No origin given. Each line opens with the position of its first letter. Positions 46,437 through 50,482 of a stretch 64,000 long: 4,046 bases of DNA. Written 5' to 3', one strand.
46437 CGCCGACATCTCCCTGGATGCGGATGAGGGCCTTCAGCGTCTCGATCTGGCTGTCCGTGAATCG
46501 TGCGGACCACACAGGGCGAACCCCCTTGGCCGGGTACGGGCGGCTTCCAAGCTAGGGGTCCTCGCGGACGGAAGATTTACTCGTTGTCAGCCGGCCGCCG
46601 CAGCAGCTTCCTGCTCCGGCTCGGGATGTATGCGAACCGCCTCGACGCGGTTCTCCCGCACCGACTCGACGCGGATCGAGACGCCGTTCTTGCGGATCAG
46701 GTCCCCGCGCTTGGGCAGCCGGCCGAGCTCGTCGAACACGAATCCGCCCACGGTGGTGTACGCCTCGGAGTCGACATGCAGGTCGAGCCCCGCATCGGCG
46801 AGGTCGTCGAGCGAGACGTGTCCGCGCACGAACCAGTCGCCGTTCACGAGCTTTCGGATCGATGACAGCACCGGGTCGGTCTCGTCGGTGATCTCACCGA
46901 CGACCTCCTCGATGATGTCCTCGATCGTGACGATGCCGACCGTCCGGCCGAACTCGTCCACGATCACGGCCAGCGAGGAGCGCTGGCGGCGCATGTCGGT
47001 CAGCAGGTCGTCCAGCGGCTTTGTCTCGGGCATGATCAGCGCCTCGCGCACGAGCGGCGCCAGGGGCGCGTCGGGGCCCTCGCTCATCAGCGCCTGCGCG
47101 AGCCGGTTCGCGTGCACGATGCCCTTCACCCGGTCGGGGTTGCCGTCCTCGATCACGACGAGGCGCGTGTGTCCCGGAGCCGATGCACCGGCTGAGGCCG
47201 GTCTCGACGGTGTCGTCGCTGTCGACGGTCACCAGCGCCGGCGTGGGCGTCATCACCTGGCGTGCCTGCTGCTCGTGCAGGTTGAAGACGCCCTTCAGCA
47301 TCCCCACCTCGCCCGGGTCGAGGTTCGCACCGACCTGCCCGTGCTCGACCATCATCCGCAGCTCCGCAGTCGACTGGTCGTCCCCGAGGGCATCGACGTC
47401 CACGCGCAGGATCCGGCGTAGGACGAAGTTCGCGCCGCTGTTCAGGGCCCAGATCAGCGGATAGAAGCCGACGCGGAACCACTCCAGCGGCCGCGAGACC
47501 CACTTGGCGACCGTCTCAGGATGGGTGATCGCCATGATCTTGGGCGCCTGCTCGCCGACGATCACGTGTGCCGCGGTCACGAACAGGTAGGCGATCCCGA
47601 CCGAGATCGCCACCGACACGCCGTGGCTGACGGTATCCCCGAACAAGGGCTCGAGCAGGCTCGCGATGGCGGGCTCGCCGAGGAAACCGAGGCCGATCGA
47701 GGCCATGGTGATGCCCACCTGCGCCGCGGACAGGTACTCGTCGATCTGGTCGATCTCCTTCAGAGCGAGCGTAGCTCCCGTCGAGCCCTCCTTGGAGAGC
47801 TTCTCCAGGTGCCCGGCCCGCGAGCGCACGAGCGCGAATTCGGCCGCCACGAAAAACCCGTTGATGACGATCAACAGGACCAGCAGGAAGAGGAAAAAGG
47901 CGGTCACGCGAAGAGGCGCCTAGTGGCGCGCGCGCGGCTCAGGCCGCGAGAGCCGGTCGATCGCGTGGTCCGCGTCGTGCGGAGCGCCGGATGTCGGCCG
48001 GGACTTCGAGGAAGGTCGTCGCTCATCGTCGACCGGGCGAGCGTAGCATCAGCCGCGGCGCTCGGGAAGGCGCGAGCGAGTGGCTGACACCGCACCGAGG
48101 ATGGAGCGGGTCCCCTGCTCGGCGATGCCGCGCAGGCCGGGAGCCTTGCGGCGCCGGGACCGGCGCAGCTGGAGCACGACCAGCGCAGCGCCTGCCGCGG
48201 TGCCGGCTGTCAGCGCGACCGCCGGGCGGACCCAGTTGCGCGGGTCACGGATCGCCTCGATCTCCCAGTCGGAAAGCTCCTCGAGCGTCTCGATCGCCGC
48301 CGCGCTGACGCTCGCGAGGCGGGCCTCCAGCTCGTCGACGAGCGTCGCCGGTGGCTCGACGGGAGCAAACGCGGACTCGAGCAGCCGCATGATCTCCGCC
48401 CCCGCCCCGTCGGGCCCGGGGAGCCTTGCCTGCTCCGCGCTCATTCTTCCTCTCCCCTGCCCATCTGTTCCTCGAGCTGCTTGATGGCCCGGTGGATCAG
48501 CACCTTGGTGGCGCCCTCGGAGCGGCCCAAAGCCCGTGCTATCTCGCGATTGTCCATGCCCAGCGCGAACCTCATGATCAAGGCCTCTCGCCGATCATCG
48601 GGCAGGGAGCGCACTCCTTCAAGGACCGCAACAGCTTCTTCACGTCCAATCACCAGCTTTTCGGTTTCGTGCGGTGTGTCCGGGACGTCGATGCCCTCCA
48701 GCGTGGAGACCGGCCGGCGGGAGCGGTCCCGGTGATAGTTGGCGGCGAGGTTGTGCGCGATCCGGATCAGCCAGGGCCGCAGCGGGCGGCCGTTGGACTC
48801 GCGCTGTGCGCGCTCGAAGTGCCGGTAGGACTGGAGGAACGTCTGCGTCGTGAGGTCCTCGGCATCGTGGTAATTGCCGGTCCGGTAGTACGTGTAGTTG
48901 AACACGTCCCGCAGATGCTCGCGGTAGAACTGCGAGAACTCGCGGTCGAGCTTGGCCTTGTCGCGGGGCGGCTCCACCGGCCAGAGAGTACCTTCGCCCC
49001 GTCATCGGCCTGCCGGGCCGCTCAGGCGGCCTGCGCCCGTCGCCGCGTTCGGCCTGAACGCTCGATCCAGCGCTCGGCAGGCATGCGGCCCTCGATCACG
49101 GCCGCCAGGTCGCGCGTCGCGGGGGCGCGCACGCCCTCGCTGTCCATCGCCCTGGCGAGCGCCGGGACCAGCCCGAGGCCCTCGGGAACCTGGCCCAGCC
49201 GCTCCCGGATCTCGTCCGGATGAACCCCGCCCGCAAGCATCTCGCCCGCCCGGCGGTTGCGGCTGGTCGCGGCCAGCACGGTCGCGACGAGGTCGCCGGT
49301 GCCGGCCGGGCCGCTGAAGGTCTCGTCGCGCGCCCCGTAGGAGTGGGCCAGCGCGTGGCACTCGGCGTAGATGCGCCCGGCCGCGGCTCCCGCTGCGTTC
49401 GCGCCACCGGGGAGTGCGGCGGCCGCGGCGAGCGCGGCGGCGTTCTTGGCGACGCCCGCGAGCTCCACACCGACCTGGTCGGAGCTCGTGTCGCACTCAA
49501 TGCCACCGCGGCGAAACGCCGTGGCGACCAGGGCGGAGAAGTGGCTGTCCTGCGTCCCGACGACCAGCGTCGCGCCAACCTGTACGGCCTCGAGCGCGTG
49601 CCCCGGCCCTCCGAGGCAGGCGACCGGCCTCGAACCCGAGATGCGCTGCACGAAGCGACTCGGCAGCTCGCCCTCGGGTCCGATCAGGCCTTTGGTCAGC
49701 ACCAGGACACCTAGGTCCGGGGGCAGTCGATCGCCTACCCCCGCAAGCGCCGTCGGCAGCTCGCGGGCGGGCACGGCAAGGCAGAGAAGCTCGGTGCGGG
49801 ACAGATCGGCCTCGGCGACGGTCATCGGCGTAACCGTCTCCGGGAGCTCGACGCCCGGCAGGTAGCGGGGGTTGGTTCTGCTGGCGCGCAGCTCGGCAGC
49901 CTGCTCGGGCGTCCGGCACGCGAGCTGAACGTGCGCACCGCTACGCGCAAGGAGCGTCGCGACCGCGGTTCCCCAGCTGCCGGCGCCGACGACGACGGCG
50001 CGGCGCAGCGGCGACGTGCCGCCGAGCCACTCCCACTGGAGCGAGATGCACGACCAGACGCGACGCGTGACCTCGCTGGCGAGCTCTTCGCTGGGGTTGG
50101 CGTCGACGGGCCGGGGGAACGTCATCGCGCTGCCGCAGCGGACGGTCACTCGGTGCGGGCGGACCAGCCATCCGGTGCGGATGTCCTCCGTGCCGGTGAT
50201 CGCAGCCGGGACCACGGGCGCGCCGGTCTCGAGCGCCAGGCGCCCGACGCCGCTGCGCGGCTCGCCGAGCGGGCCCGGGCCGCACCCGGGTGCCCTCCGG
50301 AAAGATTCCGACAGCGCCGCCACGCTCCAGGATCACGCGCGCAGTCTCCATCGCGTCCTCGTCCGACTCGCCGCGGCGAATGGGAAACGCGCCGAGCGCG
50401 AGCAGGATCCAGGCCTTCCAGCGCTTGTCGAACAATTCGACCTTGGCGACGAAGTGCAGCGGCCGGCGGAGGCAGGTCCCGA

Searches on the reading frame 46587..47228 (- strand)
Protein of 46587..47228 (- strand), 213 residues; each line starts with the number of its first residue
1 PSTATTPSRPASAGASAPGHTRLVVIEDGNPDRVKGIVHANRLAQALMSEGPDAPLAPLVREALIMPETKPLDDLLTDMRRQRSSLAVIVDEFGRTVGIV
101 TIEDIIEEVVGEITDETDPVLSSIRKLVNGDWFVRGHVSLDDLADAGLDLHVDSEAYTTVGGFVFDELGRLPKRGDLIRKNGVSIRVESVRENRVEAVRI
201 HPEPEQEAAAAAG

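Call 32: search_protein_families(library=pfam, proteins=[window:46587-47228:-], max_evalue=0.01)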
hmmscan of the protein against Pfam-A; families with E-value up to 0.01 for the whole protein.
window:46587-47228:- (213 aa): 2 families
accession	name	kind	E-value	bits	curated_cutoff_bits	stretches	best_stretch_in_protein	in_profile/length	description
PF03471.22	CorC_HlyC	-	8e-18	64.7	27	1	128-202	4-79/81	Transporter associated domain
PF00571.33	CBS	-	8.9e-11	42.4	24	1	64-110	10-56/57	CBS domain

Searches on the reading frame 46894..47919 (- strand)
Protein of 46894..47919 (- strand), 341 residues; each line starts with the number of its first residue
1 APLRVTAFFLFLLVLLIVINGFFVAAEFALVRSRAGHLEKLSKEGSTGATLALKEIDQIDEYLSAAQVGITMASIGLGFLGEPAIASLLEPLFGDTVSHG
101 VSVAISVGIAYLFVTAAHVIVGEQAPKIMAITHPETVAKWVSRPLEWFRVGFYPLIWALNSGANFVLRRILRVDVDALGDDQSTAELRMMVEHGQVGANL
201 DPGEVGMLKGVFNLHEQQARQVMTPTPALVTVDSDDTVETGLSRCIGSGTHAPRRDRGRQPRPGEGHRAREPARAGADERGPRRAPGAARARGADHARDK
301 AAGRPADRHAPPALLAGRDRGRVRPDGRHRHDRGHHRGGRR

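Call 32: search_protein_families(library=pfam, proteins=[window:46894-47919:-], max_evalue=0.01)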
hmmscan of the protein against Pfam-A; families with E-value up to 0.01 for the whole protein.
window:46894-47919:- (341 aa): 1 family
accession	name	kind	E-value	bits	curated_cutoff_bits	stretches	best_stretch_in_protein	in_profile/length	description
PF01595.25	CNNM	-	5.9e-44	150.3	28.4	1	12-195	2-172/181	Cyclin M transmembrane N-terminal domain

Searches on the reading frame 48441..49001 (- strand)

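Call 32: search_protein_families(library=pfam, proteins=[window:48441-49001:-], max_evalue=0.01)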
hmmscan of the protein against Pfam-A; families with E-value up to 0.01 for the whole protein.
window:48441-49001:- (186 aa): 3 families
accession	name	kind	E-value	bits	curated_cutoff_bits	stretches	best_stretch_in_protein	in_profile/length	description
PF04542.20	Sigma70_r2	-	6.3e-14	52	24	1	25-96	1-71/71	Sigma-70 region 2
PF08281.18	Sigma70_r4_2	-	9.6e-14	51.2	25.7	1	125-176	3-54/54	Sigma-70, region 4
PF04545.22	Sigma70_r4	-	9.5e-07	28.7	24.1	1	132-176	4-48/50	Sigma-70, region 4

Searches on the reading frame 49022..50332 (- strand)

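Call 32: search_protein_families(library=pfam, proteins=[window:49022-50332:-], max_evalue=0.01)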
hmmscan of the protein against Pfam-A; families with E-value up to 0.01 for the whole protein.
window:49022-50332:- (436 aa): 9 families
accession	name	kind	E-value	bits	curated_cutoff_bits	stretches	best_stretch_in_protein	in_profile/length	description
PF01210.29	NAD_Gly3P_dh_N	-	8.8e-27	94.4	23.1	1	113-260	3-152/158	NAD-dependent glycerol-3-phosphate dehydrogenase N-terminus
PF07479.19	NAD_Gly3P_dh_C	-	4.8e-26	92.1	25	1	285-423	1-141/142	NAD-dependent glycerol-3-phosphate dehydrogenase C-terminus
PF20618.3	GPD_NAD_C_bact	-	1.8e-09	38.4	27.6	1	343-406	1-63/66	Bacterial GPD, NAD-dependent C-terminal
PF02558.23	ApbA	-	2e-06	27.9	22.2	1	113-227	2-113/150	Ketopantoate reductase PanE/ApbA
PF03807.23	F420_oxidored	-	3.3e-05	24.8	21.6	1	114-202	4-81/94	NADP oxidoreductase coenzyme F420-dependent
PF10727.15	Rossmann-like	-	0.00014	22.1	23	1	114-200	19-93/131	Rossmann-like domain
PF03435.24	Sacchrp_dh_NADP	-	0.00027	21.7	25.1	1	113-156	2-47/129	Saccharopine dehydrogenase NADP binding domain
PF01488.26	Shikimate_DH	-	0.0011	19.4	24.3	1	110-152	13-56/138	Shikimate / quinate 5-dehydrogenase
PF13241.12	NAD_binding_7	-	0.0035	18.4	22.1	0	110-197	8-79/104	Putative NAD(P)-binding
